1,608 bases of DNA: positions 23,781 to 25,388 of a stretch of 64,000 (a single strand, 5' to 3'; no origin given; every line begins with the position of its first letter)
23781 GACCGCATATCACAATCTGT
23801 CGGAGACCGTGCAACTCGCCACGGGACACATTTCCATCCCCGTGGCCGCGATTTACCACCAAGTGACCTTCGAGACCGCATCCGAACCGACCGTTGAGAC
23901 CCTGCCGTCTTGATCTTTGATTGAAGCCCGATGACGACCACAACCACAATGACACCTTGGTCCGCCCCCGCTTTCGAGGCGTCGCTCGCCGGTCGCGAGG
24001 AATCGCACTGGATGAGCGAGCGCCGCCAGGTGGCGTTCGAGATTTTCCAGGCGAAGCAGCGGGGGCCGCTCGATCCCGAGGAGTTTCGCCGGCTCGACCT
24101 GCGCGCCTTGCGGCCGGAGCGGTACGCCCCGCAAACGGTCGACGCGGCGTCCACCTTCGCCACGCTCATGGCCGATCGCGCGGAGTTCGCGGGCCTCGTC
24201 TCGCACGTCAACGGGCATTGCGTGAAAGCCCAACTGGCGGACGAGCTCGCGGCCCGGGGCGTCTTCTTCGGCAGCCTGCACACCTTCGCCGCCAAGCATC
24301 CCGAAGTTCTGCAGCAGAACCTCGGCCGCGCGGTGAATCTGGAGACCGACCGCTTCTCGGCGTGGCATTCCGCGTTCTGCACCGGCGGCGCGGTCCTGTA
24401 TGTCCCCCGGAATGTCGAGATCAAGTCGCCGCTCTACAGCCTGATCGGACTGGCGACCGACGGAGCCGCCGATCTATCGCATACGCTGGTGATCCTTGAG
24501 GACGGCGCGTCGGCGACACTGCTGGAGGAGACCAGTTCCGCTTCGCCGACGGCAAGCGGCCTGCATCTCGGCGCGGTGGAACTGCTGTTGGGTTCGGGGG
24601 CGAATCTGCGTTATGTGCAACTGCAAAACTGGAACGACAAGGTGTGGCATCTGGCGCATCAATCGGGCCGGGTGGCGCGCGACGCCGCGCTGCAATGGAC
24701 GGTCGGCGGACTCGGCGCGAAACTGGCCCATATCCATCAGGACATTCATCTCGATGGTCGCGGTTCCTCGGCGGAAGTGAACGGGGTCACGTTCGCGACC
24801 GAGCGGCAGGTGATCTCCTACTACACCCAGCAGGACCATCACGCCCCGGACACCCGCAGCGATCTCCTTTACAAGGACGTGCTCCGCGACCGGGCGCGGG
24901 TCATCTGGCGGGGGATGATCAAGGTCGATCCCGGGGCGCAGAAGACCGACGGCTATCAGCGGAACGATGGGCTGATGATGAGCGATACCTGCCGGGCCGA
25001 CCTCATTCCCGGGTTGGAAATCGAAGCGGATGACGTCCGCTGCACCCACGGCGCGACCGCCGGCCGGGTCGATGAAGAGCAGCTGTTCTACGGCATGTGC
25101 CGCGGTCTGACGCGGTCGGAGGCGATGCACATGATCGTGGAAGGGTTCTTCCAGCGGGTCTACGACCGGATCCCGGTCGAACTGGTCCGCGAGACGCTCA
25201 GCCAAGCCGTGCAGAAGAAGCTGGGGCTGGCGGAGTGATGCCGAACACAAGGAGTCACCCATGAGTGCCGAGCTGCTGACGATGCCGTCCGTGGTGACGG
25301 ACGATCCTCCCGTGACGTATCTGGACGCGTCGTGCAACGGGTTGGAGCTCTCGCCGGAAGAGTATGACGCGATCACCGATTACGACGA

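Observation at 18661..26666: SUF Fe-S assembly operon with a different Uma2 (DUF820) nuclease-like gene in each of three consecutive gaps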

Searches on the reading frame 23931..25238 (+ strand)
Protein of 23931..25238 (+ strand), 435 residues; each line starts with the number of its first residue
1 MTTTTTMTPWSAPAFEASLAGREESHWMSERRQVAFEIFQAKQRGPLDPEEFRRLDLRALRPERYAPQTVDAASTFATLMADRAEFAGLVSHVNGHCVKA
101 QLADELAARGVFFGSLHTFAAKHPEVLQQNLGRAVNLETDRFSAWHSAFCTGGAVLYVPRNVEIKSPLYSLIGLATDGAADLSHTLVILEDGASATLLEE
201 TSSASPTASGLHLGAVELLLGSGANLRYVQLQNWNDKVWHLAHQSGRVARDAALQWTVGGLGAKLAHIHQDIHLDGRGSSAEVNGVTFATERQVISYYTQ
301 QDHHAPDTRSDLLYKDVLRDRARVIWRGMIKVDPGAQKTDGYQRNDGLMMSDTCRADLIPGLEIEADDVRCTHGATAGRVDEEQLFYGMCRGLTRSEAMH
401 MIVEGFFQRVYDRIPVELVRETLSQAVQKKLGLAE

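Call 3: search_protein_families(library=pfam, proteins=[window:23931-25238:+], max_evalue=0.01)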
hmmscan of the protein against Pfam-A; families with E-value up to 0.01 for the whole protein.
window:23931-25238:+ (435 aa): 2 families
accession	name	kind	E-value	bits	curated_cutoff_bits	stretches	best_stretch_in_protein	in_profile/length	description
PF01458.23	SUFBD_core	-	7.1e-80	268.2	27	1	178-406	7-232/232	SUF system FeS cluster assembly, SufBD core domain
PF19295.5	SufBD_N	-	2.6e-14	53.7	23.5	1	23-168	21-170/172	SufBD protein N-terminal region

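Call 4: search_protein_families(library=ncbifam, proteins=[window:23931-25238:+], max_evalue=0.01)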
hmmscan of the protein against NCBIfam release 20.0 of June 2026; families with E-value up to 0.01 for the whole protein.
window:23931-25238:+ (435 aa): 5 families
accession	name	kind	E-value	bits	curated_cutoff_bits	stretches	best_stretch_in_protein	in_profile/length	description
TIGR01981.1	sufD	equivalog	4.3e-76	255.8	222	1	148-423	2-275/275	Fe-S cluster assembly protein SufD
TIGR01980.1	sufB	equivalog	1.7e-73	247.8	346.4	1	22-418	33-440/448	Fe-S cluster assembly protein SufB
NF008773.0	PRK11814.1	equivalog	8.9e-49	166.4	717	1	97-422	138-471/484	Fe-S cluster assembly protein SufB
NF008194.0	PRK10948.1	equivalog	9.5e-45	153.2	489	1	186-431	174-418/423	Fe-S cluster assembly protein SufD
NF052511.1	SUF_like_SmsB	exception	4.8e-41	141.2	650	1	85-421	98-432/445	SUF-like minimal system protein SmsB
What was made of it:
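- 23931..25238 (+): sufD. TIGR01981 255.8 bits vs 222 (call 4).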

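Call 5: find_encoding_contigs(protein=window:23931-25238:+, flank=10000, max_places=6)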
Protein window:23931-25238:+ (435 aa): no gene with exactly this product is on record in the collection.

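Call 7: find_related_loci(query=window:23931-25238:+, collection=genome_contigs, flank=10000)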
Query window:23931-25238:+ (435 aa) in genome_contigs; peptide patterns used: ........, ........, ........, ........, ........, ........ (x = any residue, [..] = any of these).
230 stretches matched a pattern; 202 encode a relative of the query (tblastn E <= 1e-3); the best 80 are kept; 80 distinct loci.
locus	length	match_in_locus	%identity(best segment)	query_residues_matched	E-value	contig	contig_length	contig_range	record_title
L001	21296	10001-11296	76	3-435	0e+0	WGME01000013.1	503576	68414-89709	MAG: bacterium isolate RI_361 c_000000185615, whole genome shotgun sequence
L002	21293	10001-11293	73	3-434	0e+0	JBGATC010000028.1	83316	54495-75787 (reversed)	MAG: Planctomycetaceae bacterium isolate MAG_MBR_H10.31 MBRH10-31_opera_contig_1235, whole genome shotgun sequence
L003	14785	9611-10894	73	3-430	0e+0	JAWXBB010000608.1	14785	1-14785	MAG: Planctomycetaceae bacterium isolate MP5IB2.78 k99_2701329, whole genome shotgun sequence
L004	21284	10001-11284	71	8-433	0e+0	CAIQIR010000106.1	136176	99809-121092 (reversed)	MAG: uncultured Schlesneria sp. isolate Umea3_bin-0292 genome assembly, contig: bin-0292:106/178, whole genome shotgun s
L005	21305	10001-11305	69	1-433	0e+0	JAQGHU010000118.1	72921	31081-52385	MAG: Schlesneria sp. isolate RYN_441 scaffold_1744119, whole genome shotgun sequence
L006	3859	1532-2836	69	1-433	0e+0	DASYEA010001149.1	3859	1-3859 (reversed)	MAG TPA_asm: Schlesneria sp. isolate SMAG_U4973 k141_1286823, whole genome shotgun sequence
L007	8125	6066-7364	69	6-435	0e+0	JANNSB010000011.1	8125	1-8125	MAG: Planctomycetaceae bacterium isolate SOY_31_metabat_283 SOY_31_k141_1635429, whole genome shotgun sequence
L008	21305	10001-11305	69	1-433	0e+0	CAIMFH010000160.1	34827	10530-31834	MAG: uncultured Schlesneria sp. isolate Umea_bin-10000 genome assembly, contig: bin-10000:160/204, whole genome shotgun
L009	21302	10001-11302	69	1-433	0e+0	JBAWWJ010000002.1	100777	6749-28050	MAG: Planctomycetota bacterium isolate ELA034 MAG034_2, whole genome shotgun sequence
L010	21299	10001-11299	71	2-435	0e+0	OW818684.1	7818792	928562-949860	metagenome genome assembly, chromosome: 1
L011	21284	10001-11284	70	9-435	0e+0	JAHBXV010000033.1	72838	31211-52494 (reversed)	MAG: Planctomycetaceae bacterium isolate ACE_PLA28 PLA28_33, whole genome shotgun sequence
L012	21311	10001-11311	68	1-435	0e+0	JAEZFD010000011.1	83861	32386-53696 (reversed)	MAG: Planctomycetota bacterium isolate OH_CBrB_38 k127_1586971, whole genome shotgun sequence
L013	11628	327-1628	69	1-433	0e+0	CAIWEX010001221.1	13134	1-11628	MAG: uncultured Schlesneria sp. isolate Umea1_bin-0540 genome assembly, contig: bin-0540:1221/1338, whole genome shotgun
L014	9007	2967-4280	68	1-435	0e+0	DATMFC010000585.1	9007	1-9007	MAG TPA_asm: Planctomicrobium sp. isolate SMAG_U13452 k141_15825, whole genome shotgun sequence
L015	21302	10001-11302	68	1-433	0e+0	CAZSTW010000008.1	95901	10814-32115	MAG TPA_asm: uncultured Planctomycetaceae bacterium isolate binchicken_co298_65 genome assembly, contig: NODE_244_length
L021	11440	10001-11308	67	2-435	0e+0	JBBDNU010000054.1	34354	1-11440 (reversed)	MAG: Planctomycetales bacterium isolate LejiaB_67_431 Lejia_B_1525_length_34354_cov_259, whole genome shotgun sequence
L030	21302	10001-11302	68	4-435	0e+0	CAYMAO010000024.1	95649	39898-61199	MAG TPA_asm: uncultured Planctomycetaceae bacterium isolate SRP150892_co2_79 genome assembly, contig: NODE_193_length_95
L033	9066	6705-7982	68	14-435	0e+0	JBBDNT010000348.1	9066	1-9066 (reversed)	MAG: Planctomycetaceae bacterium isolate LejiaB_66_19 Lejia_B_9865_length_9066_cov_10, whole genome shotgun sequence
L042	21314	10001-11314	66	1-435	0e+0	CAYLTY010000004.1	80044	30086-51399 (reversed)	MAG TPA_asm: uncultured Planctomycetaceae bacterium isolate SRP302895_co1_474 genome assembly, contig: NODE_563_length_8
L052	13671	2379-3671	65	9-433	0e+0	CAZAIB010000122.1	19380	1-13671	MAG TPA_asm: uncultured Planctomycetaceae bacterium isolate SRP114822_co2_73 genome assembly, contig: NODE_2343_length_1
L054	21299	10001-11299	66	6-435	0e+0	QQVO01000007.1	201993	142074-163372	MAG: Planctomycetota bacterium isolate MB_PLM_1 c_000000000028, whole genome shotgun sequence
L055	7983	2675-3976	65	1-433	0e+0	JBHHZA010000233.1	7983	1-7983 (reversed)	MAG: Planctomycetaceae bacterium isolate Maj_2_bin.2 NODE_5270_length_7983_cov_5.481332, whole genome shotgun sequence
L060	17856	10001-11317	64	3-433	0e+0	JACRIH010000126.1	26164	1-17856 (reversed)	MAG: Planctomycetales bacterium isolate NC_groundwater_1798_Pr3_B-0.1um_60_10 SR-2_scaffold_141_897844, whole genome sho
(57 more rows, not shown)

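Call 19: search_protein_families(library=pfam, proteins=[L021:8465-8959:+, L030:7387-7869:+, L033:1680-2162:+, L033:4524-5459:+, L033:6102-6569:+, L042:9327-10004:+, L054:9042-9689:+, L055:2263-2646:+, L060:7917-8306:+, L052:2068-2367:+], max_evalue=0.1)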
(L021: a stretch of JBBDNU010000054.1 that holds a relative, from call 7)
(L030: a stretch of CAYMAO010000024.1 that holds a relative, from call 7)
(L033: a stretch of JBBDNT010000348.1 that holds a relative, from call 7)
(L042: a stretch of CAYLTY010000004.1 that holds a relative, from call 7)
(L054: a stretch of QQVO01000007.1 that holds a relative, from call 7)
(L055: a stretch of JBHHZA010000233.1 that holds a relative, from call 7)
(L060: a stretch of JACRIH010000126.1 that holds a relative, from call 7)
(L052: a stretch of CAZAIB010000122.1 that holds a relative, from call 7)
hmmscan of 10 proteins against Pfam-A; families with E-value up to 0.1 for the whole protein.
L021:8465-8959:+ (164 aa): 1 family
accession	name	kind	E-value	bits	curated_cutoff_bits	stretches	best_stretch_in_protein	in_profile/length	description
PF13267.11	DUF4058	-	1.7e-32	113.3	25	2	91-156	187-253/254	Protein of unknown function (DUF4058)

L030:7387-7869:+ (160 aa): 2 families
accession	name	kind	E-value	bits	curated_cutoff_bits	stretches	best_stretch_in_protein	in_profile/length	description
PF13975.11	gag-asp_proteas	-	6.5e-07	30.3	28.2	1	56-132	9-91/92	gag-polyprotein putative aspartyl protease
PF13650.11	Asp_protease_2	-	2.3e-05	25.5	24.3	1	56-102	9-58/90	Aspartyl protease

L033:1680-2162:+ (160 aa): 3 families
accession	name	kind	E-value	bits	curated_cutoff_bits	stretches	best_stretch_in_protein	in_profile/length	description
PF13975.11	gag-asp_proteas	-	6.7e-08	33.5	28.2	1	53-132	6-91/92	gag-polyprotein putative aspartyl protease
PF13650.11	Asp_protease_2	-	7.3e-08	33.5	24.3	1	51-123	4-79/90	Aspartyl protease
PF00077.25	RVP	-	0.043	14.6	20.7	0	22-72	4-31/101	Retroviral aspartyl protease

L033:4524-5459:+ (311 aa): 1 family
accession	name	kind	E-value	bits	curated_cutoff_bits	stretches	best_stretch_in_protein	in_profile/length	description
PF13267.11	DUF4058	-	1.2e-71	241.5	25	1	46-302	1-252/254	Protein of unknown function (DUF4058)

L033:6102-6569:+ (155 aa): 0 families

L042:9327-10004:+ (225 aa): 1 family
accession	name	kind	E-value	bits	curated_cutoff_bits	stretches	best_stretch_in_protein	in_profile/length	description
PF00293.34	NUDIX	-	3.5e-17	63.1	21.1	1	72-181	4-118/134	NUDIX domain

L054:9042-9689:+ (215 aa): 1 family
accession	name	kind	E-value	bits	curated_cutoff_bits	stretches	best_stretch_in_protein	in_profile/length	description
PF00484.24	Pro_CA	-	6.1e-48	163.5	25.7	1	34-190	1-156/156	Carbonic anhydrase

L055:2263-2646:+ (127 aa): 2 families
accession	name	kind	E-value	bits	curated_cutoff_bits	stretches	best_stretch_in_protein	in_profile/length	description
PF13650.11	Asp_protease_2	-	2.8e-06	28.4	24.3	1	15-106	2-87/90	Aspartyl protease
PF13975.11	gag-asp_proteas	-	3e-05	25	28.2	1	28-105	11-85/92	gag-polyprotein putative aspartyl protease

L060:7917-8306:+ (129 aa): 0 families

L052:2068-2367:+ (99 aa): 2 families
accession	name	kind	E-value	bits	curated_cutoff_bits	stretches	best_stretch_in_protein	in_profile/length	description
PF05016.21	ParE_toxin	-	7e-11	43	23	1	4-92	1-88/89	ParE toxin of type II toxin-antitoxin system, parDE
PF24430.1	DUF7553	-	0.074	14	27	0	23-62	14-52/85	Family of unknown function (DUF7553)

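Call 25: search_protein_families(library=padloc, proteins=[L033:4524-5459:+, L033:1680-2162:+], max_evalue=0.01)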
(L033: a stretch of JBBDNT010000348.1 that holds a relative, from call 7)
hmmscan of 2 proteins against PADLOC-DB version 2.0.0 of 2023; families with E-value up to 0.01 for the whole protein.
L033:4524-5459:+ (311 aa): 0 families

L033:1680-2162:+ (160 aa): 2 families
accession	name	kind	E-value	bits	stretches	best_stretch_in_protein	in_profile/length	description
PDLC04402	PDC-M08B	-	0.0053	14.8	1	58-85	27-54/128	-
PDLC01052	protease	-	0.0057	15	1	78-144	26-92/96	peptidase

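Call 42: find_related_loci(query=window:23931-25238:+, collection=metagenome_contigs, flank=6000)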
Query window:23931-25238:+ (435 aa) in metagenome_contigs; peptide patterns used: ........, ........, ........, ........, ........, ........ (x = any residue, [..] = any of these).
196 stretches matched a pattern; 157 encode a relative of the query (tblastn E <= 1e-3); the best 80 are kept; 80 distinct loci.
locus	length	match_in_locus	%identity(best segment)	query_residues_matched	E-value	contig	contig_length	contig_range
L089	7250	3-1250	78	20-435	0e+0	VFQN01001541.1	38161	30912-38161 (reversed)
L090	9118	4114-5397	73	3-430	0e+0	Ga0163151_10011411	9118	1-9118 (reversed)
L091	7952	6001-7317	70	2-435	0e+0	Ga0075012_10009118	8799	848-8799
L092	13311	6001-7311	69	1-433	0e+0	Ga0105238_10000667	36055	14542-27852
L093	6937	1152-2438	72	2-430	0e+0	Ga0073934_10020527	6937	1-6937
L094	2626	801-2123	68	1-435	0e+0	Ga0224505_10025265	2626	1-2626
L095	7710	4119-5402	70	8-433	0e+0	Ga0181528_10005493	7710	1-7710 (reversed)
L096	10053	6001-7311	68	1-435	0e+0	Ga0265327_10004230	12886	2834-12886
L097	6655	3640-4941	69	1-433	0e+0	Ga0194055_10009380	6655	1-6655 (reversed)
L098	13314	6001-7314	68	1-435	0e+0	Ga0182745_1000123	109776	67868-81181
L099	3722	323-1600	70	10-433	0e+0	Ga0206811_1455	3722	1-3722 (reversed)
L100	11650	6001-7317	69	6-435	0e+0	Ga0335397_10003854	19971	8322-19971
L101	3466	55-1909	67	2-433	0e+0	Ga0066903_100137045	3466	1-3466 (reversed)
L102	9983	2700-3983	69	8-433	0e+0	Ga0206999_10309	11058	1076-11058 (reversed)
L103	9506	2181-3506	66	2-435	0e+0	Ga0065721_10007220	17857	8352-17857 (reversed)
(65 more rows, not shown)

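Call 46: search_protein_families(library=pfam, alignment_id=A1, max_evalue=0.001)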
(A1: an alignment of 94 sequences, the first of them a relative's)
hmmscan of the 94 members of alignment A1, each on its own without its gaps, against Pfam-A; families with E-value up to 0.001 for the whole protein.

A. member 1, L021:7534-7890:+ (118 aa): 0 families

B. families by the number of members that match (of 94 scanned): 19 families
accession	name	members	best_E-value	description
PF13650.11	Asp_protease_2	8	1.2e-12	Aspartyl protease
PF13975.11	gag-asp_proteas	8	1.6e-08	gag-polyprotein putative aspartyl protease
PF05016.21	ParE_toxin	5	3e-17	ParE toxin of type II toxin-antitoxin system, parDE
PF13267.11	DUF4058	2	1.2e-71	Protein of unknown function (DUF4058)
PF14076.12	DUF4258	2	2.4e-07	Domain of unknown function (DUF4258)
PF25539.1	Bestrophin_2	1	2e-100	Bacterial/Fungal Bestrophin protein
PF03352.18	Adenine_glyco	1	3.1e-83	Methyladenine glycosylase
PF14103.11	DUF4276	1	4.5e-55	Domain of unknown function (DUF4276)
PF00484.24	Pro_CA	1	6.1e-48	Carbonic anhydrase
PF13304.12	AAA_21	1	1.4e-25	AAA domain, putative AbiEii toxin, Type IV TA system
PF02661.23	Fic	1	9.2e-22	Fic/DOC family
PF00293.34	NUDIX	1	3.5e-17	NUDIX domain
PF13175.12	AAA_15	1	3.1e-15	AAA ATPase domain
PF02463.25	SMC_N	1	2.3e-10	RecF/RecN/SMC N terminal domain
PF02604.26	PhdYeFM_antitox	1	1.8e-07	Antitoxin Phd_YefM, type II toxin-antitoxin system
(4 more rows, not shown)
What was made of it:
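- Closest known: Type II toxin-antitoxin and 'solo toxin' genes. Same: ParE/Phd modules share the same gaps in relatives (call 46).
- Other occupants of the same gaps: retropepsin-like protease (8), ParE (5), DUF4058 (2), DUF4258 (2), Fic, PhdYeFM, AAA_21/DUF4276 (calls 19, 46). The same gaps also collect ParE/Phd pairs, proteases and other non-nuclease genes (call 46). The gaps hold toxins and proteases in other relatives (call 46).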
